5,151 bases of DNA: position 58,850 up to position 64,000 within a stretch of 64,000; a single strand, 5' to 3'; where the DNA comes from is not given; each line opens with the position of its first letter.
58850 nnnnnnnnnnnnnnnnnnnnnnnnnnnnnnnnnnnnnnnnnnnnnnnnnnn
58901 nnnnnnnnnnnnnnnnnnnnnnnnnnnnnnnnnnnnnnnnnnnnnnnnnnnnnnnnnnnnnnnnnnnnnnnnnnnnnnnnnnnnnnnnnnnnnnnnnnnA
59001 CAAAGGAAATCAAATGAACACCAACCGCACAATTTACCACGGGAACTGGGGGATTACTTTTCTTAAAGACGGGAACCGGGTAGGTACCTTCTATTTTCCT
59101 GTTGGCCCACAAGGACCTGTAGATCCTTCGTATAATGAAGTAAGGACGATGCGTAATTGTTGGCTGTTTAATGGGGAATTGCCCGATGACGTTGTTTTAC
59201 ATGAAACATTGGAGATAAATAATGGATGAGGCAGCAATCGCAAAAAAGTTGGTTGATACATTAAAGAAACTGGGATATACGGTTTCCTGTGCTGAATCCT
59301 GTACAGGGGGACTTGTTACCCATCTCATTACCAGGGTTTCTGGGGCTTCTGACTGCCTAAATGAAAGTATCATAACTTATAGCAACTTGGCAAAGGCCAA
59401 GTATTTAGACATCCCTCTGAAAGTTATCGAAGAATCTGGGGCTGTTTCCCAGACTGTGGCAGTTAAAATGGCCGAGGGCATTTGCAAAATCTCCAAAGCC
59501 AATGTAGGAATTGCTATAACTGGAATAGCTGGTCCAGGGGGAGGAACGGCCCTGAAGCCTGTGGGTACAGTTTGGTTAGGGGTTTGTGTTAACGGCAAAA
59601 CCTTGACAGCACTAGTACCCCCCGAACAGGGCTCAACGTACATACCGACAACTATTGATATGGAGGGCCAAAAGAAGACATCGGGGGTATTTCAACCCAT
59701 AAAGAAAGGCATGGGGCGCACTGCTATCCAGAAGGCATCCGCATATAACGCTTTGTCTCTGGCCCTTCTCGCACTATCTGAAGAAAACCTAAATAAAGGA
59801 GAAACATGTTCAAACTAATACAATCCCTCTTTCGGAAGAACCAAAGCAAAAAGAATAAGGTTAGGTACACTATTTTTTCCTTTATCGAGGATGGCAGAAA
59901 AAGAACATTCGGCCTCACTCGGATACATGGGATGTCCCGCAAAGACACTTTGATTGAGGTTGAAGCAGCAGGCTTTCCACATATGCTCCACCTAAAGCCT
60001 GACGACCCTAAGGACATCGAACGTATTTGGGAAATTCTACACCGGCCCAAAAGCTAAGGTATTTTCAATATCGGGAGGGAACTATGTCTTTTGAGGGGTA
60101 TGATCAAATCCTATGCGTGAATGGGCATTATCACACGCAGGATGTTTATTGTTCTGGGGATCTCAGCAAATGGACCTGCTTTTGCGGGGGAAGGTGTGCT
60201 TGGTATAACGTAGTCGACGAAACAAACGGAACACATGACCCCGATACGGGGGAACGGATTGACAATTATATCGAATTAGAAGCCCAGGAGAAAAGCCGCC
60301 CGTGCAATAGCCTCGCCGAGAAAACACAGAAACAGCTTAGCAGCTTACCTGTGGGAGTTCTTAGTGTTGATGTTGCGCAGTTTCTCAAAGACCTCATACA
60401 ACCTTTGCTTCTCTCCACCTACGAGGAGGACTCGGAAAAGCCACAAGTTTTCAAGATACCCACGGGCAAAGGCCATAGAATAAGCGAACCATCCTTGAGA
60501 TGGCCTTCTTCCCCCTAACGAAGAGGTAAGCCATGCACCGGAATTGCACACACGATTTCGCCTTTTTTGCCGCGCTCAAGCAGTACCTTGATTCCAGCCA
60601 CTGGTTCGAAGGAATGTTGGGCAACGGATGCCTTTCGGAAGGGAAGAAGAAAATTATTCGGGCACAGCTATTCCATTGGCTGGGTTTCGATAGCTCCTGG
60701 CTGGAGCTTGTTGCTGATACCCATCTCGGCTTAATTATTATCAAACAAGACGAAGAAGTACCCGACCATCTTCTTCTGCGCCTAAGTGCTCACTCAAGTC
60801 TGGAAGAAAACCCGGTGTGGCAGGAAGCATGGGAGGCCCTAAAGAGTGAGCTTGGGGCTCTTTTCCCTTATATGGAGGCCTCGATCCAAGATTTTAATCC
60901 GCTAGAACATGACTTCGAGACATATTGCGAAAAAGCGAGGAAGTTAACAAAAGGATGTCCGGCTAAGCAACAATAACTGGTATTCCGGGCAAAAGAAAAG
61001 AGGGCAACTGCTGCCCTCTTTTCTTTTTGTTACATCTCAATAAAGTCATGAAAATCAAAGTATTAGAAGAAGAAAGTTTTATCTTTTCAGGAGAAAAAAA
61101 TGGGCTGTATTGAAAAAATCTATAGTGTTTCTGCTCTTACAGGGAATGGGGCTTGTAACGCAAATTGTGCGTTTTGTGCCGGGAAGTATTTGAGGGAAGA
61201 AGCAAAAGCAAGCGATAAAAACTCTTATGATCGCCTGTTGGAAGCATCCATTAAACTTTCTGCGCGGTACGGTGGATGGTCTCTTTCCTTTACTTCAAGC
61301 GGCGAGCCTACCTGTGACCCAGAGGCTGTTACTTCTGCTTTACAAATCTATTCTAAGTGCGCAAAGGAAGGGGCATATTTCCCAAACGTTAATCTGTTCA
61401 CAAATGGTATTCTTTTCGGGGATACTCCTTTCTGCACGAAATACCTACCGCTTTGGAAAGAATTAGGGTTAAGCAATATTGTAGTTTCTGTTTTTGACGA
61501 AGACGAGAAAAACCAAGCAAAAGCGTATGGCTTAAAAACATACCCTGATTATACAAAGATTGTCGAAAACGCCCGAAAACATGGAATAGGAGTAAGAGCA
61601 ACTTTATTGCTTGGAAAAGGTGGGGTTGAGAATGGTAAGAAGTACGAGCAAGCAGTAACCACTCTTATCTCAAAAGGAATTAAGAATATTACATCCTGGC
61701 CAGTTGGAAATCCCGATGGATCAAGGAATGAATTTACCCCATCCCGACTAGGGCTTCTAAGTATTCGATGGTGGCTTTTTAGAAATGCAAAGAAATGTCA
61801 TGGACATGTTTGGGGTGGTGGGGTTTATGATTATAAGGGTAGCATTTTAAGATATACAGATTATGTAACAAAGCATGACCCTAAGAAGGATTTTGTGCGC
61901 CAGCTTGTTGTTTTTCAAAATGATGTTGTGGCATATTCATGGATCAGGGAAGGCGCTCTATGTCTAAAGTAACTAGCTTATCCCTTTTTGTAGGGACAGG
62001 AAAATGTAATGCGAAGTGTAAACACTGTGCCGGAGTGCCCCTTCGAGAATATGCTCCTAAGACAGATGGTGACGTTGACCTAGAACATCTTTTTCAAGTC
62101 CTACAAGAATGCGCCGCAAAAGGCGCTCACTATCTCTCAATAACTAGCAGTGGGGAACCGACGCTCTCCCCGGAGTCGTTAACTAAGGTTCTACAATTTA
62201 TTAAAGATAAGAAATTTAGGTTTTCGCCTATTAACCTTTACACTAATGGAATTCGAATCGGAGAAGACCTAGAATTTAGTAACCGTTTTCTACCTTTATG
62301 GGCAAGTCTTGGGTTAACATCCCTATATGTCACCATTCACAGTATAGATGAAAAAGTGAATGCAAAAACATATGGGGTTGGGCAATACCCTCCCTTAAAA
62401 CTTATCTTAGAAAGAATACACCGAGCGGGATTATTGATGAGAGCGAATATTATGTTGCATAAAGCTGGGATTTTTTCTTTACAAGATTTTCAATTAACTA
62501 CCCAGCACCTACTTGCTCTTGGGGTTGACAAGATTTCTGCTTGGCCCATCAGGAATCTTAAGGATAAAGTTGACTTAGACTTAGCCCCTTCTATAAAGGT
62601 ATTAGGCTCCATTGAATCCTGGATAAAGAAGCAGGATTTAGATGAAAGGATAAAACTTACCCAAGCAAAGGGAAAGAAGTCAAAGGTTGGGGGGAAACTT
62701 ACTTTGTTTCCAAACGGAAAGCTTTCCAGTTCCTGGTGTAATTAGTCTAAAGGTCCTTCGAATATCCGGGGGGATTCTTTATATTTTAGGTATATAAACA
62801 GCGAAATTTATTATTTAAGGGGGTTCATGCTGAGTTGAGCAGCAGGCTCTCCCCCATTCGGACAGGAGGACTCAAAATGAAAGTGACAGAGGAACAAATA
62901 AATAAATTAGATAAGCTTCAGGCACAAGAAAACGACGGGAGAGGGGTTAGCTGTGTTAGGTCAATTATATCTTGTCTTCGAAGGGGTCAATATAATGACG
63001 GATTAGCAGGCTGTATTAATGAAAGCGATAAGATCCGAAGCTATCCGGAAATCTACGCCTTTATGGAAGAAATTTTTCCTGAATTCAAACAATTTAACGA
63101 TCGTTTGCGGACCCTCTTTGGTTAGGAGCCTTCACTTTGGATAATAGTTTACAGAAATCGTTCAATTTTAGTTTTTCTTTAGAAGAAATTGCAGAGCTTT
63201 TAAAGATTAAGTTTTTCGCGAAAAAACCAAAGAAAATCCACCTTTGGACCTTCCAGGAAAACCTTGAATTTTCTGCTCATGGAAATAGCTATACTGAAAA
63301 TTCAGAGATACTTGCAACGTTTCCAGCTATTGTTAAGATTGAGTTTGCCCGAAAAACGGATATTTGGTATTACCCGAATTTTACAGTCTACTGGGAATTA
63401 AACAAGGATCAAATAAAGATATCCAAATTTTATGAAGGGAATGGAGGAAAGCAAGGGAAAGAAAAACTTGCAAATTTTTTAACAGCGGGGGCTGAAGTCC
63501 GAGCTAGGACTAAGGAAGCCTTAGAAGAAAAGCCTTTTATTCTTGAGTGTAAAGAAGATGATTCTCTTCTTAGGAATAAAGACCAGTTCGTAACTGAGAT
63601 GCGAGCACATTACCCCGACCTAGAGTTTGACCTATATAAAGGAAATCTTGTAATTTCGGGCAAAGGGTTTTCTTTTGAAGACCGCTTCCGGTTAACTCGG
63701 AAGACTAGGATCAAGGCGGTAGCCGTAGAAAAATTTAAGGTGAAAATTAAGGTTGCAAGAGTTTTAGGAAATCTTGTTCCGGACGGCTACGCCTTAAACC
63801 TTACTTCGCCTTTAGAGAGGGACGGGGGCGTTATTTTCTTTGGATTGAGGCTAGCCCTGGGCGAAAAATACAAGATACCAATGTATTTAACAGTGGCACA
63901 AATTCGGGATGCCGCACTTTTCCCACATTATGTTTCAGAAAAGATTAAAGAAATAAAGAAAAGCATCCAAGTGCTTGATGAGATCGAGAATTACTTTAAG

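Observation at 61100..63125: Tandem pair of divergent radical-SAM paralogues plus a small Cys-containing protein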

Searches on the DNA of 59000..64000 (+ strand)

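Call 7: search_dna_similar(query=window:59000-64000:+, collection=phages, mode=near)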
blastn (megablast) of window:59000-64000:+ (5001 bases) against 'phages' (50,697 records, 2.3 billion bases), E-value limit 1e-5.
No match.
